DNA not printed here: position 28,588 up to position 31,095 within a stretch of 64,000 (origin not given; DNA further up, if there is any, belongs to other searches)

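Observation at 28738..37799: Conserved-looking five-gene surface module of unknown mechanism: CBM-SBP giant + two permeases + NHL-TPR-Yip1 membrane protein + 735-aa anchored protein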

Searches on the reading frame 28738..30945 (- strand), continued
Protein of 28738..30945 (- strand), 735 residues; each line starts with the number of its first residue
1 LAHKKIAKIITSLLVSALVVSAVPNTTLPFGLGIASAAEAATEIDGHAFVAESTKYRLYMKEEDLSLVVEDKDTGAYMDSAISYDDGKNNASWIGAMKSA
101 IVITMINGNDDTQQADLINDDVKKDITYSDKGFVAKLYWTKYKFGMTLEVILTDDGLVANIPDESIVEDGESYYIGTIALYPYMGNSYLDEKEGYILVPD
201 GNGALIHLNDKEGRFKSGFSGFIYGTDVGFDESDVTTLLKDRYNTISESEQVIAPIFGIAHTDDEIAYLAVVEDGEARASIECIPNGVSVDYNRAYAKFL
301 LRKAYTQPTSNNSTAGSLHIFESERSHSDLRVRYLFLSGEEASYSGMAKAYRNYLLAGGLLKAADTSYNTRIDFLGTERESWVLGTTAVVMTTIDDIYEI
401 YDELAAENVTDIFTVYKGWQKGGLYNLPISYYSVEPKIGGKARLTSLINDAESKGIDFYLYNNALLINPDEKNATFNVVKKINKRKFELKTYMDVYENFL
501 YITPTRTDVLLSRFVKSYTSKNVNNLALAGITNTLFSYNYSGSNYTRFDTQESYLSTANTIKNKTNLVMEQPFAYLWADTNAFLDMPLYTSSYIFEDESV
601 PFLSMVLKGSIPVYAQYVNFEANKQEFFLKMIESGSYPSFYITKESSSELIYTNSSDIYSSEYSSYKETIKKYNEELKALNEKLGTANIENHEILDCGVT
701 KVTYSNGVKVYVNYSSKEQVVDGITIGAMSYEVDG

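Call 37: get_annotated_region(hit=H7, flank=10000)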
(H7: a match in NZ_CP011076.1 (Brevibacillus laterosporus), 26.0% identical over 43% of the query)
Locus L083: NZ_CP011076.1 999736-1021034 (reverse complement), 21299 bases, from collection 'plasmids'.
description: Brevibacillus laterosporus strain B9 plasmid unnamed2, complete sequence
organism: Brevibacillus laterosporus (NCBI taxid 1465)
taxonomy: Bacteria; Bacillota; Bacilli; Bacillales; Paenibacillaceae; Brevibacillus; Brevibacillus laterosporus
host: -; source: Oryza sativa; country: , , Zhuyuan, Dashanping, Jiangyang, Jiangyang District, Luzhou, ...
typing (MOB-suite, as given by PLSDB): non-mobilizable
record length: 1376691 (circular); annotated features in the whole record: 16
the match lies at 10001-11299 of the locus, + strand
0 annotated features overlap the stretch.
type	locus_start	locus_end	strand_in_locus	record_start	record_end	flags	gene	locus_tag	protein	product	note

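Call 38: find_homologous_proteins(query=A2, max_evalue=1e-10)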
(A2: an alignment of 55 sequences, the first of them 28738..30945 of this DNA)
Query A2 (55 sequences) (735 aa, profile of the alignment): 1285 proteins with E <= 1e-10 among 8000 candidates; the best 120 are listed.
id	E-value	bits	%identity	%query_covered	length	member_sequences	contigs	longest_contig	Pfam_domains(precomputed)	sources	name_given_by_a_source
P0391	2.0e-266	904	47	96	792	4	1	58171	PF18952.7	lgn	-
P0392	4.8e-260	883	48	95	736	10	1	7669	PF18952.7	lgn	-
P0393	5.7e-260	883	48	95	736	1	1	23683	PF18952.7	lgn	-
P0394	6.8e-260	882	48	95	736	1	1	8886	PF18952.7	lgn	-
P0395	6.9e-260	882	48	95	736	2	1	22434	PF18952.7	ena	-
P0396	1.2e-258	878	48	95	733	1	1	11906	PF18952.7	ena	-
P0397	2.2e-258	878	48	95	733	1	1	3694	PF18952.7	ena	-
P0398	8.9e-258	875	46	95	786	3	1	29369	PF18952.7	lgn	-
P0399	2.3e-257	874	47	95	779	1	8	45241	PF18952.7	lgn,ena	-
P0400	2.3e-257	874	47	95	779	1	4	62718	PF18952.7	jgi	-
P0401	3.5e-256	870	47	95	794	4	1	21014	PF18952.7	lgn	-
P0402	3.7e-256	870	48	96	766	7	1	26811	PF18952.7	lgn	-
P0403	4.6e-256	870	48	94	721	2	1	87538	PF18952.7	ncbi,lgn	-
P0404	9.2e-256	869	47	94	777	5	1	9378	PF18952.7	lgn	-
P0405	1.1e-255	869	66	95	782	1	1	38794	PF18952.7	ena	-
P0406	2.2e-255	868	47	95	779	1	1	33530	PF18952.7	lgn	-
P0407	7.7e-255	866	49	96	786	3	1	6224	PF18952.7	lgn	-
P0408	1.3e-254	865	48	97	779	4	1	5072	PF18952.7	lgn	-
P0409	1.5e-254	865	46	98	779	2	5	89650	PF18952.7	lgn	-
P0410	2.2e-254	864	49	95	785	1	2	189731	PF18952.7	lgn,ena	-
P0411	2.3e-254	864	60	99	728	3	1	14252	PF18952.7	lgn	-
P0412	4.1e-254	863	46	99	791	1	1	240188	PF18952.7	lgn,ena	-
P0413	6.8e-254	863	45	95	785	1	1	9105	PF18952.7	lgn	-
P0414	8.1e-254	862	45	95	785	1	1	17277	PF18952.7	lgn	-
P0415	2.5e-253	861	47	94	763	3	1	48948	PF18952.7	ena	-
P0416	2.9e-253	861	60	99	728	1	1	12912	PF18952.7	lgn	-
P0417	3.0e-253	861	47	97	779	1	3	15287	PF18952.7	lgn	-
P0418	3.2e-253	860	60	99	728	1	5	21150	PF18952.7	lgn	-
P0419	3.4e-253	860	60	99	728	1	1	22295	PF18952.7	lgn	-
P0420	6.4e-253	859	48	96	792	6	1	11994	PF18952.7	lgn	-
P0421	7.1e-253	859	46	96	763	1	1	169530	PF18952.7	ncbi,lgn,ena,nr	ncbi:MAG: hypothetical protein E7256_10235 [Lachnospiraceae bacterium]|nr:hypothetical protein [Lach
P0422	1.5e-252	858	46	98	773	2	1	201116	PF18952.7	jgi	jgi:hypothetical protein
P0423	2.0e-252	858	46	94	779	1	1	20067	PF18952.7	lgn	-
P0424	2.2e-252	858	50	99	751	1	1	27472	PF18952.7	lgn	-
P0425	2.3e-252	858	52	93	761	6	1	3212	PF18952.7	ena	-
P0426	2.6e-252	857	50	100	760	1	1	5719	PF18952.7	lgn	-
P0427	2.7e-252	857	53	93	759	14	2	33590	PF18952.7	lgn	-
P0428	3.5e-252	857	49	99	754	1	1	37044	PF18952.7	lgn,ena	-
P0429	4.2e-252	857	64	99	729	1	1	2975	PF18952.7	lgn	-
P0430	7.0e-252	856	45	100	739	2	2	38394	PF18952.7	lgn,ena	-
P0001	7.4e-252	856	100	100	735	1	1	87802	PF18952.7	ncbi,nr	ncbi:MAG: hypothetical protein K5669_12110 [Lachnospiraceae bacterium]|nr:hypothetical protein [Lach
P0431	7.8e-252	856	45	98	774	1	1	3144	PF18952.7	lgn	-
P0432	9.7e-252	856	47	94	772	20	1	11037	PF18952.7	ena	-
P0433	2.1e-251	854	56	94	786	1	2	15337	PF18952.7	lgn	-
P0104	2.1e-251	854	64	100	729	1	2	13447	PF18952.7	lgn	-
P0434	4.4e-251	853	52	93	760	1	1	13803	PF18952.7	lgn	-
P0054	4.5e-251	853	70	95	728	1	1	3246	PF18952.7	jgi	jgi:hypothetical protein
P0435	5.1e-251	853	52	93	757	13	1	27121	PF18952.7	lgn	-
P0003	5.9e-251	853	81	100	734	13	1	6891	PF18952.7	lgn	-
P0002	7.0e-251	853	81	100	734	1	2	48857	PF18952.7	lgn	-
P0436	1.0e-250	852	46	98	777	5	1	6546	PF18952.7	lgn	-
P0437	1.1e-250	852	50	97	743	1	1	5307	PF18952.7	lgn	-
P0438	1.2e-250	852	47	94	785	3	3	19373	PF18952.7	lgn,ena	-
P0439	1.8e-250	851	54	93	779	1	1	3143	PF18952.7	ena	-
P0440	1.9e-250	851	59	99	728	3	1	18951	PF18952.7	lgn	-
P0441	1.9e-250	851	59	99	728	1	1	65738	PF18952.7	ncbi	-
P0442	1.9e-250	851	54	99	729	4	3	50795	PF18952.7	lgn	-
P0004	2.0e-250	851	80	100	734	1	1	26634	PF18952.7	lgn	-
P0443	2.3e-250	851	42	96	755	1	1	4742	PF18952.7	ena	-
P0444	2.4e-250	851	55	97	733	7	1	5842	PF18952.7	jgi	-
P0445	2.5e-250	851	59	94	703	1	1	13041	PF18952.7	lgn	-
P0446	2.5e-250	851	48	94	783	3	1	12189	PF18952.7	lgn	-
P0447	2.8e-250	851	46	95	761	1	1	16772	PF18952.7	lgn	-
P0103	3.1e-250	851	64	100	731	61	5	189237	PF18952.7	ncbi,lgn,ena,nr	ncbi:MAG: hypothetical protein HDR21_13175 [Lachnospiraceae bacterium]|nr:hypothetical protein [Lach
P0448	3.4e-250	850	54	94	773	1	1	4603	PF18952.7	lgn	-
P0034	3.5e-250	850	71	94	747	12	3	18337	PF18952.7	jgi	jgi:hypothetical protein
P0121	3.8e-250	850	45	95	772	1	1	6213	PF18952.7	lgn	-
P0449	4.5e-250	850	65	94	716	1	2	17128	PF18952.7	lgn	-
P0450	4.5e-250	850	51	96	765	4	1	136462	PF18952.7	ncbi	-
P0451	5.4e-250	850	47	94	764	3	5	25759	PF18952.7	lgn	-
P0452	5.4e-250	850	62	95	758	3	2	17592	PF18952.7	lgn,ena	-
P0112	5.6e-250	850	64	100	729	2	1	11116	PF18952.7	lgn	-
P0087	6.1e-250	850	66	96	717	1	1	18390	PF18952.7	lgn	-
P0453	9.3e-250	849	49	99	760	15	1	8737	PF18952.7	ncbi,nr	ncbi:MAG: hypothetical protein J6B96_07455 [Agathobacter sp.]|nr:hypothetical protein [Agathobacter 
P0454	9.5e-250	849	55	95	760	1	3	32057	PF18952.7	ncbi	-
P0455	9.7e-250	849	51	93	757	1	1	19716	PF18952.7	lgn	-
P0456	9.7e-250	849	65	94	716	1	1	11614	PF18952.7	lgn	-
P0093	1.1e-249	849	62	99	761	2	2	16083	PF18952.7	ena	-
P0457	1.2e-249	849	59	99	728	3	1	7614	PF18952.7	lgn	-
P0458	1.2e-249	849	62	100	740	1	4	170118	PF18952.7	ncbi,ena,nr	ncbi:MAG: hypothetical protein J6K04_04075 [Lachnospiraceae bacterium]|nr:hypothetical protein [Lach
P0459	1.2e-249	849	64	94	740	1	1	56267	PF18952.7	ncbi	-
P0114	1.6e-249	848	64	100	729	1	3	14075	PF18952.7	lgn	-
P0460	1.8e-249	848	65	100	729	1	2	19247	PF18952.7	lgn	-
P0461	2.0e-249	848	53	93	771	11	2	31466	PF18952.7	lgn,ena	-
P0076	2.1e-249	848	66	98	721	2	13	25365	PF18952.7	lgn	-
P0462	2.1e-249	848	56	94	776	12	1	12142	PF18952.7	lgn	-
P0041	2.2e-249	848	67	100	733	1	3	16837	PF18952.7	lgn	-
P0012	2.3e-249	848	77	100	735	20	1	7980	PF18952.7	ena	-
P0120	2.3e-249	848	64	100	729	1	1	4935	PF18952.7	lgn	-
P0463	2.4e-249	848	51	97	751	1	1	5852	PF18952.7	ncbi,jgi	-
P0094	2.6e-249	847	65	100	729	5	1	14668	PF18952.7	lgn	-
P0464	2.7e-249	847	61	99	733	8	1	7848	PF18952.7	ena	-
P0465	2.7e-249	847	51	97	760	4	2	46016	PF18952.7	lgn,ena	-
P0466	2.7e-249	847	46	97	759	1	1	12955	PF18952.7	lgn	-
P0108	3.4e-249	847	65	97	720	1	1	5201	PF18952.7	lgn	-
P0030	3.7e-249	847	68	100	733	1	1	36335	PF18952.7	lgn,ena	-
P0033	4.3e-249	847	69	98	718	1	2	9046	PF18952.7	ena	-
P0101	4.6e-249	847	67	95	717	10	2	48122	PF18952.7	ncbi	-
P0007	4.8e-249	847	80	100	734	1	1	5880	PF18952.7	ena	-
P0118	4.9e-249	847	64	100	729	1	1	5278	PF18952.7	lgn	-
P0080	5.0e-249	847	69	96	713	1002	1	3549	PF18952.7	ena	-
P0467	5.3e-249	846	61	100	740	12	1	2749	PF18952.7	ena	-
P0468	5.4e-249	846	46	95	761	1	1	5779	PF18952.7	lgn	-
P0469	5.9e-249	846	44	95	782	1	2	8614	PF18952.7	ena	-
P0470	6.2e-249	846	51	99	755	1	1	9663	PF18952.7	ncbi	-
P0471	6.5e-249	846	46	95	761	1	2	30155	PF18952.7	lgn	-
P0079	7.1e-249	846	66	99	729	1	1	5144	PF18952.7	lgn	-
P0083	7.3e-249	846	66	99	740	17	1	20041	PF18952.7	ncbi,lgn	-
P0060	7.4e-249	846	66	100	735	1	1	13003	PF18952.7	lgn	-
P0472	7.4e-249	846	48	95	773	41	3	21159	PF18952.7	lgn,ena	-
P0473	7.4e-249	846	51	99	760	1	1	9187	PF18952.7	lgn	-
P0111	7.5e-249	846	66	96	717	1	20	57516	PF18952.7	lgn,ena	-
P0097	7.8e-249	846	65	100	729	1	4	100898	PF18952.7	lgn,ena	-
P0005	8.1e-249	846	81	100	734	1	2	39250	PF18952.7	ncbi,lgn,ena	-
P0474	8.1e-249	846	45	95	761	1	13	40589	PF18952.7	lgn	-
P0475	8.3e-249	846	56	94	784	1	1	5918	PF18952.7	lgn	-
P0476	8.7e-249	846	61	100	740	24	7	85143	PF18952.7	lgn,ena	-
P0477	9.0e-249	846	61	100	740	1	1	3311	PF18952.7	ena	-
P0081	9.9e-249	846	66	99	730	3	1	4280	PF18952.7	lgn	-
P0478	1.0e-248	846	59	99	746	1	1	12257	PF18952.7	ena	-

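Call 39: find_encoding_contigs(protein=P0412, flank=10000, max_places=1)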
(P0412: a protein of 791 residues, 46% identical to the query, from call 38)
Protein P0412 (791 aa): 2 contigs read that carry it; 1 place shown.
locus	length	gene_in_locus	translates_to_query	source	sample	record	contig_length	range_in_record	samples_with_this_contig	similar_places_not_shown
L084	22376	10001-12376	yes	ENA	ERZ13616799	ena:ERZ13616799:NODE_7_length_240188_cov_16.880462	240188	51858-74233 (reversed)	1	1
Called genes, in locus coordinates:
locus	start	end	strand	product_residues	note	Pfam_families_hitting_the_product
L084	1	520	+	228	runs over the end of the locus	PF04474:DUF554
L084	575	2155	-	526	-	PF04616:Glyco_hydro_43, PF16369:GH43_C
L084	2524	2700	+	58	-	-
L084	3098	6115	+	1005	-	PF01547:SBP_bac_1, PF13416:SBP_bac_8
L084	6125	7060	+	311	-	PF00528:BPD_transp_1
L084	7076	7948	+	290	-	PF00528:BPD_transp_1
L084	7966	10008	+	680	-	PF01436:NHL (faint), PF04893:Yip1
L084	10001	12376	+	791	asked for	PF18952:DUF5696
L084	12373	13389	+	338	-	PF00528:BPD_transp_1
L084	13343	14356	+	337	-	PF00528:BPD_transp_1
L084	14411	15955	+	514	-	-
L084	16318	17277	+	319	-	PF00348:polyprenyl_synt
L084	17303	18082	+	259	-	PF01987:AIM24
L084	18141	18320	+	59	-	PF20076:DUF6472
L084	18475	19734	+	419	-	PF02073:Peptidase_M29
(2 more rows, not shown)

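Call 40: find_encoding_contigs(protein=P0422, flank=10000, max_places=1)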
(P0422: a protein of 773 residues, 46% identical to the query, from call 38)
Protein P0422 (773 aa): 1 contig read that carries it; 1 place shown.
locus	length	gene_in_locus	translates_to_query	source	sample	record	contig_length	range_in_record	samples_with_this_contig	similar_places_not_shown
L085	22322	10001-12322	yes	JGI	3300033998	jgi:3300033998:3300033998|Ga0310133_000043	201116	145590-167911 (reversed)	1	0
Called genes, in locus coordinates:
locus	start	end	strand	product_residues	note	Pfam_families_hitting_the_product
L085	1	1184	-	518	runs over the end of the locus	PF04616:Glyco_hydro_43, PF16369:GH43_C (weak)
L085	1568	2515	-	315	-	PF01022:HTH_5 (weak), PF01047:MarR (weak), PF13412:HTH_24, PF08279:HTH_11 (weak), PF13601:HTH_34 (weak)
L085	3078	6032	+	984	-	PF01547:SBP_bac_1, PF13416:SBP_bac_8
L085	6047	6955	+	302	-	PF00528:BPD_transp_1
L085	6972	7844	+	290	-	PF00528:BPD_transp_1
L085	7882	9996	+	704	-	PF08450:SGL (faint), PF01436:NHL (faint), PF04893:Yip1 (weak)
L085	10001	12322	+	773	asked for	PF18952:DUF5696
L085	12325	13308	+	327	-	PF00528:BPD_transp_1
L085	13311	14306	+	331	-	PF00528:BPD_transp_1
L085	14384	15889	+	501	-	PF01547:SBP_bac_1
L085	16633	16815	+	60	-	PF20097:DUF6487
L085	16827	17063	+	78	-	PF00293:NUDIX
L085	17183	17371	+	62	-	-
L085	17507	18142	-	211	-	PF00392:GntR, PF02080:TrkA_C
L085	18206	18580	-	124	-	PF13248:Zn_ribbon_3 (faint), PF17032:Zn_ribbon_15, PF13240:Zn_Ribbon_1 (weak)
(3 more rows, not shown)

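Call 41: find_encoding_contigs(protein=P0443, flank=10000, max_places=1)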
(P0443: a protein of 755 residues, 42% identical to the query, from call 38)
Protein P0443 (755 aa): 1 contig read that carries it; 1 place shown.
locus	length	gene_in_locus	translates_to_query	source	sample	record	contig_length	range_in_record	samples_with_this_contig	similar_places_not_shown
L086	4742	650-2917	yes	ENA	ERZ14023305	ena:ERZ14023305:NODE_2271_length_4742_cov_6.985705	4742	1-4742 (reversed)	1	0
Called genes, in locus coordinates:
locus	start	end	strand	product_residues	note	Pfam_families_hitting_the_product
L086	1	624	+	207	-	?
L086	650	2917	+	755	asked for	PF18952:DUF5696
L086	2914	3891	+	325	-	PF00528:BPD_transp_1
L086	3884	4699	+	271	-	PF00528:BPD_transp_1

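Call 56: search_protein_families(library=pfam, alignment_id=A2, max_evalue=1)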
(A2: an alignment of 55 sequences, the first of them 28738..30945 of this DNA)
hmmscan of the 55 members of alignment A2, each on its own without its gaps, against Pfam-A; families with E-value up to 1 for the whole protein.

A. member 1, window:28738-30945:- (735 aa): 2 families
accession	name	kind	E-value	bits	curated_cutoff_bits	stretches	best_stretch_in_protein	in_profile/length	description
PF18952.6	DUF5696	-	1.2e-175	586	25.6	1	124-731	2-612/612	Family of unknown function (DUF5696)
PF19773.5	DUF6259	-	0.071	12.6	28.7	1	419-500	85-163/300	Domain of unknown function (DUF6259)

B. families by the number of members that match (of 55 scanned): 32 families (the first 25 are shown)
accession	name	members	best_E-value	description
PF18952.6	DUF5696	55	3.8e-195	Family of unknown function (DUF5696)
PF17477.7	Rota_VP4_MID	1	0.0015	Rotavirus VP4 membrane interaction domain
PF09581.16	Spore_III_AF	1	0.0058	Stage III sporulation protein AF (Spore_III_AF)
PF23267.1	ENOX1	1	0.011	ENOX1-like domain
PF13786.12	DUF4179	1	0.012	Domain of unknown function (DUF4179)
PF13224.11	DUF4032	1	0.013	Domain of unknown function (DUF4032)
PF15012.11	DUF4519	1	0.014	Domain of unknown function (DUF4519)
PF16757.11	Fucosidase_C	1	0.019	Alpha-L-fucosidase C-terminal domain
PF18526.6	DB_JBP1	1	0.022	Thymine dioxygenase JBP1 DNA-binding domain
PF18949.5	DUF5693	1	0.029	Family of unknown function (DUF5693)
PF21265.3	SBB_T7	1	0.03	Single-stranded DNA-binding protein, Bacteriophage T7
PF14176.11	YxiJ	1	0.038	YxiJ-like protein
PF10740.15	DUF2529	1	0.042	Domain of unknown function (DUF2529)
PF01417.26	ENTH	1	0.047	ENTH domain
PF11724.13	YvbH_ext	1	0.053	YvbH-like oligomerisation region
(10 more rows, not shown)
